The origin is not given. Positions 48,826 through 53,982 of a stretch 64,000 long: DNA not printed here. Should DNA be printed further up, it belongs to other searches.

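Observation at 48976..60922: Two giant collinear T9SS-cargo paralogs bracketing a Rossmann-fold gene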

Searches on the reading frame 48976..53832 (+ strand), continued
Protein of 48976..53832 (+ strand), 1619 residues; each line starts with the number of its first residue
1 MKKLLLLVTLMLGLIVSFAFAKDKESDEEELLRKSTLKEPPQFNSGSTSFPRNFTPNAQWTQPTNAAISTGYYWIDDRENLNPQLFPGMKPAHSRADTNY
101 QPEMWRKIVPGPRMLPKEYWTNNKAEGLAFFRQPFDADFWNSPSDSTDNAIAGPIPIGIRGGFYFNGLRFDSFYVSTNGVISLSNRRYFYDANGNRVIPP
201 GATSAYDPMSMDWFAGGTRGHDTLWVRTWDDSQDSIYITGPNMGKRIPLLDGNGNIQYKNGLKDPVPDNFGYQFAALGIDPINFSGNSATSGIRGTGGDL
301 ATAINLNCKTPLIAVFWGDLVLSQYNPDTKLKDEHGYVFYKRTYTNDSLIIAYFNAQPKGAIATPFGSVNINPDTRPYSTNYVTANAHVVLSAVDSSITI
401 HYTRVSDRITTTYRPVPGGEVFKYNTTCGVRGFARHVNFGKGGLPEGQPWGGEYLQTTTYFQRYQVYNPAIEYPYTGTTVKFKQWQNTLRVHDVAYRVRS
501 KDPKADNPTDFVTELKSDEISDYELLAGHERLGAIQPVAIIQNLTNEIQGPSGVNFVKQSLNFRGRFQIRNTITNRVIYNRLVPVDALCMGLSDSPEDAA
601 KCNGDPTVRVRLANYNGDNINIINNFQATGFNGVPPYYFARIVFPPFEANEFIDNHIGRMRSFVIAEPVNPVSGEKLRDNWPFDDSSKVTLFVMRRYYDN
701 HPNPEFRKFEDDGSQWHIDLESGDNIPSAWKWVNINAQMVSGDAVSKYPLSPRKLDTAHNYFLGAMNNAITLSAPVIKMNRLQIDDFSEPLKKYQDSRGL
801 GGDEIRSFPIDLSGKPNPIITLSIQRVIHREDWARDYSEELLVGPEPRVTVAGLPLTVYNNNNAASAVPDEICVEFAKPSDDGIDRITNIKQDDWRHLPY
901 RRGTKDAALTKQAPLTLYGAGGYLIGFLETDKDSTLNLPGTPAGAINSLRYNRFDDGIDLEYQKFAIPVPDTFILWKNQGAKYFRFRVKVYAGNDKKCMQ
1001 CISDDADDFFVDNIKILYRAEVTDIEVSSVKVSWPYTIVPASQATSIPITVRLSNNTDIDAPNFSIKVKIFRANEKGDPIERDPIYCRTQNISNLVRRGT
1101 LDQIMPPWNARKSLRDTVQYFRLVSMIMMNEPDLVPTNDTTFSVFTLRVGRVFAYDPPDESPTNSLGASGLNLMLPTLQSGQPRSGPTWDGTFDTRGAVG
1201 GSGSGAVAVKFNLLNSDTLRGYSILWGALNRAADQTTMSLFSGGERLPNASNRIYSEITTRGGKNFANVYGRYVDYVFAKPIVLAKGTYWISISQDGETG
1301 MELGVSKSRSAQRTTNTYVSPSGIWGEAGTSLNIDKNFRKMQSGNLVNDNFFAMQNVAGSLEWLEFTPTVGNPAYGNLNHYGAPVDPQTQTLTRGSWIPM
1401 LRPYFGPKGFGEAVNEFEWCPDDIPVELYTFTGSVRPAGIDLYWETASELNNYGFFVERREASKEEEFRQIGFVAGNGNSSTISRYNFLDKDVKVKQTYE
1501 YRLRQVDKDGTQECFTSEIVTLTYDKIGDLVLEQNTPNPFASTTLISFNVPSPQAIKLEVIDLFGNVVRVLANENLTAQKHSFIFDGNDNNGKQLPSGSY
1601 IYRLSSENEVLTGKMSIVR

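Call 25: find_related_loci(query=A1, collection=genome_contigs, flank=10000)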
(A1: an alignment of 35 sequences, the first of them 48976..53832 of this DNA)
Query A1 (1619 aa) in genome_contigs; peptide patterns used: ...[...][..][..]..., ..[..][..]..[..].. (x = any residue, [..] = any of these).
299 stretches matched a pattern; 264 encode a relative of the query (tblastn E <= 1e-3); the best 80 are kept; 72 distinct loci.
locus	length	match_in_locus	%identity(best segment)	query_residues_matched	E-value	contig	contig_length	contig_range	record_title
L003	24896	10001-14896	66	1-1619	0e+0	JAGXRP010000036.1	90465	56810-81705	MAG: Desulfobulbaceae bacterium isolate CROMO_A_116 c_000000423132, whole genome shotgun sequence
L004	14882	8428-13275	64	19-1619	0e+0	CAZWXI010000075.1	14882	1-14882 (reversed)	MAG TPA_asm: uncultured Hyphomicrobiales bacterium isolate SRP093185_co1_13 genome assembly, contig: NODE_2731_length_14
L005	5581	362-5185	65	18-1619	0e+0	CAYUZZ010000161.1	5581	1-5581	MAG TPA_asm: uncultured Hyphomicrobiales bacterium isolate SRP118108_co5_124 genome assembly, contig: NODE_19285_length_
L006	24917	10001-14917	61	1-1619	0e+0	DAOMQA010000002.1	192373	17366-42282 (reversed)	MAG TPA_asm: Candidatus Kapaibacterium sp. isolate AMR_MDS_5846 NODE_22_length_192373_cov_9.665273, whole genome shotgun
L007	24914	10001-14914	73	1-1619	0e+0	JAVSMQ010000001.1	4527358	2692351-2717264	MAG: Candidatus Kapaibacterium sp. isolate NRBC_bin_5 Kapabacteria_MAG, whole genome shotgun sequence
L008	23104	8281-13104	80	15-1619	0e+0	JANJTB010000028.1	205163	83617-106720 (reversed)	MAG: bacterium isolate RX1_metabat.bin.17 RX1_k141_741851, whole genome shotgun sequence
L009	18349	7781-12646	71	1-1619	0e+0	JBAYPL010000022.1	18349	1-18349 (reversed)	MAG: Candidatus Kapaibacterium sp. isolate SO_2016_LW2_137 scaffold05748_LW138R_2016, whole genome shotgun sequence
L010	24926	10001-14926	46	1-1619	0e+0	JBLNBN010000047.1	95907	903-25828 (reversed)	MAG: Chloroflexota bacterium isolate MAG150 PRJNA951521_bin11_renamed_46, whole genome shotgun sequence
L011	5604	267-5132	46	1-1619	0e+0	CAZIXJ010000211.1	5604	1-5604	MAG TPA_asm: uncultured Hyphomicrobiales bacterium isolate SRP332253_co1_21 genome assembly, contig: NODE_23014_length_5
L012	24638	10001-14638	46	1-1619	0e+0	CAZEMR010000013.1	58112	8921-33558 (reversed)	MAG TPA_asm: uncultured Hyphomicrobiales bacterium isolate SRP252850_co1_161 genome assembly, contig: NODE_657_length_58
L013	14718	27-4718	45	1-1619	0e+0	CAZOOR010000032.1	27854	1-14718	MAG TPA_asm: uncultured Hyphomicrobiales bacterium isolate binchicken_co67_141 genome assembly, contig: NODE_1633_length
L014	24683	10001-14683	44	1-1619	0e+0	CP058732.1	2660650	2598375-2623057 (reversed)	MAG: Candidatus Kapaibacterium sp. isolate Ch6 chromosome, complete genome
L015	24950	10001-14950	43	1-1619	0e+0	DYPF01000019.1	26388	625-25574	MAG TPA_asm: Chloroherpeton thalassium isolate SulCav_GS09_5_32_15 SulCav_GS09_5_2849_length_26388_cov_9_165762, whole g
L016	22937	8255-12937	44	1-1619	0e+0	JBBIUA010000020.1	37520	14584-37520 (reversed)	MAG: Ignavibacteria bacterium isolate QNF170220_bin_42 NODE_822_length_37520_cov_2.3026, whole genome shotgun sequence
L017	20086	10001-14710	45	1-1619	0e+0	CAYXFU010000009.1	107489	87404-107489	MAG TPA_asm: uncultured Hyphomicrobiales bacterium isolate SRP272421_co4_697 genome assembly, contig: NODE_180_length_10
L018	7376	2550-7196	45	1-1619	0e+0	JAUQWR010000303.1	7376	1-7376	MAG: Candidatus Kapaibacterium sp. isolate BIN8 contig_125400, whole genome shotgun sequence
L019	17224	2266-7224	43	1-1619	0e+0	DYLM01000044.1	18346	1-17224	MAG TPA_asm: Chloroherpeton thalassium isolate SulCav_AS07-7_33_25 SulCav_AS07_7_2998_length_18346_cov_15_166803, whole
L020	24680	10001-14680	44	1-1619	0e+0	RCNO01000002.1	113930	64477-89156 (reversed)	MAG: Bacteroidetes/Chlorobi group bacterium MS-B_bin-24 MS_under00002, whole genome shotgun sequence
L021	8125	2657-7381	45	1-1619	0e+0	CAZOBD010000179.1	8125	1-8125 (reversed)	MAG TPA_asm: uncultured Hyphomicrobiales bacterium isolate SRP141376_co4_174 genome assembly, contig: NODE_14392_length_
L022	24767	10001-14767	43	1-1619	0e+0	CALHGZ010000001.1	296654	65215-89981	MAG: Candidatus Kapabacteria bacterium isolate N1_Bin_METABAT__253_1 genome assembly, contig: c_000001943860, whole geno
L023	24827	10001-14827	43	1-1619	0e+0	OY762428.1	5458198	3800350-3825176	MAG: Candidatus Kapabacteria bacterium isolate a44c304e-2480-4604-92e3-6035b9b042d9 genome assembly, chromosome: 1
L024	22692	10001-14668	45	1-1619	0e+0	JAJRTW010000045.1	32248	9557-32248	MAG: Bacteroidetes bacterium isolate Dive96_bin10.128 k141_933348, whole genome shotgun sequence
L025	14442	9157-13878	44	1-1619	0e+0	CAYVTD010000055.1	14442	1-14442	MAG TPA_asm: uncultured Hyphomicrobiales bacterium isolate binchicken_co74_407 genome assembly, contig: NODE_7888_length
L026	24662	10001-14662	44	1-1619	0e+0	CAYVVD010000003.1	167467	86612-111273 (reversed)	MAG TPA_asm: uncultured Hyphomicrobiales bacterium isolate SRP141376_co3_220 genome assembly, contig: NODE_95_length_167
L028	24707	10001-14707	45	1-1619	0e+0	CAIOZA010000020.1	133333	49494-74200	MAG: uncultured Ignavibacteria bacterium isolate KTt_bin-1687 genome assembly, contig: bin-1687:020/148, whole genome sh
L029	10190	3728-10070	45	1-1619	0e+0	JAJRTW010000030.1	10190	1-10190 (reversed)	MAG: Bacteroidetes bacterium isolate Dive96_bin10.128 k141_715721, whole genome shotgun sequence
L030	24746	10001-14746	43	1-1619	0e+0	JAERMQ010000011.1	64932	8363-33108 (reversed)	MAG: Ignavibacteria bacterium isolate CoA_1_bin.73 scaffold_26, whole genome shotgun sequence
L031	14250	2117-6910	42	1-1619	0e+0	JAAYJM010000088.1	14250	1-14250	MAG: Ignavibacteria bacterium isolate AS10tlH2TH_288 129238_AS10, whole genome shotgun sequence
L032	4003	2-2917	59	676-1619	0e+0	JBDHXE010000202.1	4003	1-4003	MAG: Chlorobiota bacterium isolate AS-MESO-3CA.185 NODE_87730_length_4003_cov_2.274070, whole genome shotgun sequence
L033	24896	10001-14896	66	1-1619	0e+0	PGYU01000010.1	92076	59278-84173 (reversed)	MAG: Ignavibacteriae bacterium HGW-Ignavibacteriae-1 08E140C01_z5_2013_Ig3399_v2_scaffold_283, whole genome shotgun sequ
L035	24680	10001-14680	42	29-1619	0e+0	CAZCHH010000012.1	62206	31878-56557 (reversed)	MAG TPA_asm: uncultured Hyphomicrobiales bacterium isolate SRP239243_co1_429 genome assembly, contig: NODE_510_length_62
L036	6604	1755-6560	42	1-1619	0e+0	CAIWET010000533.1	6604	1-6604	MAG: uncultured Ignavibacteria bacterium isolate Loclat_bin-16206 genome assembly, contig: bin-16206:533/654, whole geno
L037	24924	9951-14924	42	1-1619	0e+0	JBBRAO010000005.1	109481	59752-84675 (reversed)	MAG: Candidatus Kapaibacterium sp. isolate Co_metawrap_2299 Cmw_2299_k141_19909072_length_109481_cov_20.9985, whole geno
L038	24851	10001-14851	42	1-1619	0e+0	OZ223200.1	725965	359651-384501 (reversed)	MAG: Candidatus Kapaibacterium sp. isolate 09316a08-0405-4927-8c64-54324f316411 genome assembly, chromosome: 4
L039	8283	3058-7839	42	1-1619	0e+0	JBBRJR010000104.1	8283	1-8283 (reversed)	MAG: Candidatus Kapaibacterium sp. isolate Co_metawrap_2877 Cmw_2877_k141_14365662_length_8283_cov_8.0000, whole genome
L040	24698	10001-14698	42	23-1619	0e+0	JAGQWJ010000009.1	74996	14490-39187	MAG: Ignavibacteriae bacterium isolate HKST-UBA125 NODE_9_length_74996_cov_6.463314, whole genome shotgun sequence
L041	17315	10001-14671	41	26-1619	0e+0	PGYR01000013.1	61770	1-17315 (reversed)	MAG: Ignavibacteriae bacterium HGW-Ignavibacteriae-4 08E140C01_z5_2013_Ig3399_v2_scaffold_473, whole genome shotgun sequ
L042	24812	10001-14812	41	1-1619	0e+0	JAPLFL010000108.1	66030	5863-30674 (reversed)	MAG: Candidatus Kapaibacterium sp. isolate LacPavin_0818_WC55_MAG_34_17 LacPavin_0818_WC55_scaffold_60844, whole genome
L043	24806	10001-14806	41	1-1619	0e+0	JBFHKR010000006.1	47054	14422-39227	MAG: Chlorobiota bacterium isolate Mix_sand07.2021.05.G.94 k141_2407213_length_47054_cov_16.0157, whole genome shotgun s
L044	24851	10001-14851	42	1-1619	0e+0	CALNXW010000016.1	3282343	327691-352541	MAG: uncultured bacterium isolate LOGT_bin.0142 genome assembly, contig: contig_9981, whole genome shotgun sequence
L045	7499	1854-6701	41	1-1619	0e+0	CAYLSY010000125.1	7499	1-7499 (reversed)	MAG TPA_asm: uncultured Hyphomicrobiales bacterium isolate SRP167436_co1_339 genome assembly, contig: NODE_16615_length_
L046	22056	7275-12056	42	1-1619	0e+0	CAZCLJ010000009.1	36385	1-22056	MAG TPA_asm: uncultured Hyphomicrobiales bacterium isolate SRP192927_co3_222 genome assembly, contig: NODE_2116_length_3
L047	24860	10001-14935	43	1-1619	0e+0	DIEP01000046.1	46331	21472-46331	MAG TPA_asm: Ignavibacteria bacterium UBA5771 UBA5771_contig_44979, whole genome shotgun sequence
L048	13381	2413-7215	41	1-1619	0e+0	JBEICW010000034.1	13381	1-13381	MAG: Ignavibacteria bacterium isolate Sample-101-S75-bin-157 Sample_101_S75-bin_157-k141_2545638, whole genome shotgun s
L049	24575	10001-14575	41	65-1619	0e+0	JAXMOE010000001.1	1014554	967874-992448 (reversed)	MAG: Chlorobiota bacterium isolate EC_MBin.42 ECX_9CoAssmbCtg, whole genome shotgun sequence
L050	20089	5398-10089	42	6-1619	0e+0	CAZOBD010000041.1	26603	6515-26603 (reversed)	MAG TPA_asm: uncultured Hyphomicrobiales bacterium isolate SRP141376_co4_174 genome assembly, contig: NODE_3294_length_2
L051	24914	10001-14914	39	1-1619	0e+0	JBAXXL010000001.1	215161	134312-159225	MAG: bacterium isolate ELA738 MAG738_1, whole genome shotgun sequence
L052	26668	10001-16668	39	17-1619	0e+0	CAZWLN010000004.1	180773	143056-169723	MAG TPA_asm: uncultured Hyphomicrobiales bacterium isolate binchicken_co20_189 genome assembly, contig: NODE_164_length_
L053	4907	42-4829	40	1-1619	0e+0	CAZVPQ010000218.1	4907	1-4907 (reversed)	MAG TPA_asm: uncultured Hyphomicrobiales bacterium isolate binchicken_co164_181 genome assembly, contig: NODE_9376_lengt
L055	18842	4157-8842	47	1-1619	0e+0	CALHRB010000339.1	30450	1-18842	MAG: Candidatus Kapabacteria bacterium isolate N1_Bin_Bin_40_sub genome assembly, contig: c_000003654570, whole genome s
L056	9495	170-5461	40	1-1619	0e+0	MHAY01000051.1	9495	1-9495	MAG: Ignavibacteria bacterium RIFOXYC2_FULL_35_21 rifoxyc2_full_scaffold_3311, whole genome shotgun sequence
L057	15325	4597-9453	41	30-1619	0e+0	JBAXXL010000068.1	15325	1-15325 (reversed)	MAG: bacterium isolate ELA738 MAG738_68, whole genome shotgun sequence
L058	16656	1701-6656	40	1-1619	0e+0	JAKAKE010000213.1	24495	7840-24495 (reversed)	MAG: Bacteroidetes bacterium isolate WY4.bin46 NODE_2413_length_24495_cov_2.006894, whole genome shotgun sequence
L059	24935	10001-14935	39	1-1619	0e+0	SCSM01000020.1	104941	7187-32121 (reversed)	MAG: Bacteroidetes bacterium isolate FW215_bin.12 FW215_bin.12-46114, whole genome shotgun sequence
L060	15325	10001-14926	40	1-1619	0e+0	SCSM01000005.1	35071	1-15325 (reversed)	MAG: Bacteroidetes bacterium isolate FW215_bin.12 FW215_bin.12-15679, whole genome shotgun sequence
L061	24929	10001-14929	55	1-1619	0e+0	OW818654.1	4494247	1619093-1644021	metagenome genome assembly, chromosome: 1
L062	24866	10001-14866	42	1-1619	0e+0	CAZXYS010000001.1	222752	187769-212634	MAG TPA_asm: uncultured Hyphomicrobiales bacterium isolate SRP141376_co1_372 genome assembly, contig: NODE_69_length_222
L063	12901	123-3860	44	353-1619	0e+0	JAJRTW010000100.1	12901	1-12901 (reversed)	MAG: Bacteroidetes bacterium isolate Dive96_bin10.128 k141_1826800, whole genome shotgun sequence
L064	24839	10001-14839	38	1-1619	0e+0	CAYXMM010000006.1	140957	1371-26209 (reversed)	MAG TPA_asm: uncultured Hyphomicrobiales bacterium isolate binchicken_co286_8 genome assembly, contig: NODE_176_length_1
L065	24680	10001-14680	44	1-1619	0e+0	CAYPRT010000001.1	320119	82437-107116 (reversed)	MAG TPA_asm: uncultured Hyphomicrobiales bacterium isolate binchicken_co30_98 genome assembly, contig: NODE_26_length_32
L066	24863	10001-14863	39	1-1619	0e+0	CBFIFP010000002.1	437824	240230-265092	MAG: Candidatus Kapaibacteriales bacterium isolate Co_bin_515_strict genome assembly, contig: Co_bin_515_strict_c2, whol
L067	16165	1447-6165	38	30-1619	0e+0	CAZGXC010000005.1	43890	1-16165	MAG TPA_asm: uncultured Hyphomicrobiales bacterium isolate SRP192927_co1_1122 genome assembly, contig: NODE_1245_length_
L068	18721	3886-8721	42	1-1619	0e+0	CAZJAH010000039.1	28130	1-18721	MAG TPA_asm: uncultured Hyphomicrobiales bacterium isolate SRP252850_co1_147 genome assembly, contig: NODE_2906_length_2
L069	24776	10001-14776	39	1-1619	0e+0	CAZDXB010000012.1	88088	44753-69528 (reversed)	MAG TPA_asm: uncultured Hyphomicrobiales bacterium isolate SRP141376_co1_185 genome assembly, contig: NODE_673_length_88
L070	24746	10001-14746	45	1-1619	0e+0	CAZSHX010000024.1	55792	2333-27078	MAG TPA_asm: uncultured Hyphomicrobiales bacterium isolate SRP284006_co1_568 genome assembly, contig: NODE_718_length_55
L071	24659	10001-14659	39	1-1619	0e+0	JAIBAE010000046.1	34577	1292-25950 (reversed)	MAG: Bacteroidota bacterium isolate SSF3 NODE_22931_length_34577_cov_6.432134, whole genome shotgun sequence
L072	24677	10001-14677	41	26-1619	0e+0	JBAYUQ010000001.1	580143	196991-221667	MAG: Candidatus Kapaibacterium sp. isolate SO_2016_LW3_39 scaffold00003_LW162_2016, whole genome shotgun sequence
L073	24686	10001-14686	47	1-1619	0e+0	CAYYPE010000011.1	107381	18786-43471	MAG TPA_asm: uncultured Hyphomicrobiales bacterium isolate binchicken_co58_170 genome assembly, contig: NODE_150_length_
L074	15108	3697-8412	40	67-1619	0e+0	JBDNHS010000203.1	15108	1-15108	MAG: Candidatus Kapaibacterium sp. isolate concoct.33.ELB k141_460196, whole genome shotgun sequence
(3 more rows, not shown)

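Call 45: search_protein_families(library=pfam, alignment_id=A6, max_evalue=0.05)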
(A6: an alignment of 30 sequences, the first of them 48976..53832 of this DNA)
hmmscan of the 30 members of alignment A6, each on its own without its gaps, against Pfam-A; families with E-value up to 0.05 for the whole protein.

A. member 1, window:48976-53832:+ (1619 aa): 3 families
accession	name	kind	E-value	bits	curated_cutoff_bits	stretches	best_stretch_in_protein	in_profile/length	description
PF13860.13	FlgD_ig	-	8.1e-08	32.6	27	1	1546-1608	12-77/79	FlgD Ig-like domain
PF18962.6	Por_Secre_tail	-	6e-05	23.7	27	1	1537-1616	3-74/75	Secretion system C-terminal sorting domain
PF13585.12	CHU_C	-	0.0085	16.6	27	0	1555-1608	28-74/86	CHU_C Type IX secretion signal domain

B. families by the number of members that match (of 30 scanned): 5 families
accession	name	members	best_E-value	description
PF13860.13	FlgD_ig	30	7.4e-14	FlgD Ig-like domain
PF18962.6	Por_Secre_tail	25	1.1e-07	Secretion system C-terminal sorting domain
PF13585.12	CHU_C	15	0.00058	CHU_C Type IX secretion signal domain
PF23927.1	DUF7265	1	0.0068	Domain of unknown function (DUF7265)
PF07233.18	DUF1425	1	0.038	Protein of unknown function (DUF1425)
